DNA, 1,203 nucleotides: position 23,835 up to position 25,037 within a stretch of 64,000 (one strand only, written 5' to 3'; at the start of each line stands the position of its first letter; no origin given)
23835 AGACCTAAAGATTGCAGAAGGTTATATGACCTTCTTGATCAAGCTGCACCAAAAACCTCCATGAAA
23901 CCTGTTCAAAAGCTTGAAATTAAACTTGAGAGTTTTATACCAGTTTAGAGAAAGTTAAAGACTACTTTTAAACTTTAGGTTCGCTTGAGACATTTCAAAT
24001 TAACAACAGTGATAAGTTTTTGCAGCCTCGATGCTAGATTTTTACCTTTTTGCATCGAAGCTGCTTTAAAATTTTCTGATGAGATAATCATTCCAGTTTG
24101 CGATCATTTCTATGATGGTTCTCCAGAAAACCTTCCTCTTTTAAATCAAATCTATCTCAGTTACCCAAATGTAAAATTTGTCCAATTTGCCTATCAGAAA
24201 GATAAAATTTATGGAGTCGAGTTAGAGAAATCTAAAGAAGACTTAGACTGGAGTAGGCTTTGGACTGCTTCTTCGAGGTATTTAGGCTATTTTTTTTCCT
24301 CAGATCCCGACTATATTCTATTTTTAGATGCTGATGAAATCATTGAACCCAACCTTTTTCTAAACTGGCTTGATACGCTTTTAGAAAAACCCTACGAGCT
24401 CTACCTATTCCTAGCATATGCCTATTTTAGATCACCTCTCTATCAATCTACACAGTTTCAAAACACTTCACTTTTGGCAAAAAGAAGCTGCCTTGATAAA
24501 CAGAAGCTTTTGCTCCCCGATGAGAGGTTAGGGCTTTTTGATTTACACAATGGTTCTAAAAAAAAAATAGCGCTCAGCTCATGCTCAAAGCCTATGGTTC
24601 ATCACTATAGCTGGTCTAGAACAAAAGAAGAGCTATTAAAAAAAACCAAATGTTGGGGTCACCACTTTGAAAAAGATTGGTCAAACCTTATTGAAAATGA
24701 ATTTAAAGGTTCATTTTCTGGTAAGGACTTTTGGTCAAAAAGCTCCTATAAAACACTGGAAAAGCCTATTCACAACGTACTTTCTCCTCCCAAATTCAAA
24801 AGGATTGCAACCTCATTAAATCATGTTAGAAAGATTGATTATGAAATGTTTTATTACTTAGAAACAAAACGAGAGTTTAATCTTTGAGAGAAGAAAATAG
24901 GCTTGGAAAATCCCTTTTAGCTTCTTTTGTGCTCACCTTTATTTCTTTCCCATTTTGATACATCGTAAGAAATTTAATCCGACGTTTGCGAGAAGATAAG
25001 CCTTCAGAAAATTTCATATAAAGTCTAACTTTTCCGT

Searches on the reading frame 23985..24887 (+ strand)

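Call 3: search_protein_families(library=pfam, proteins=[window:23985-24887:+], max_evalue=1)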
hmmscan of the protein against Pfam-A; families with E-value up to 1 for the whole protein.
window:23985-24887:+ (300 aa): 1 family
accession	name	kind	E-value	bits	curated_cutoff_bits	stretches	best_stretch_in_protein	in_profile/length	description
PF00535.33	Glycos_transf_2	-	0.0038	17.6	23.3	1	107-152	78-123/168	Glycosyl transferase family 2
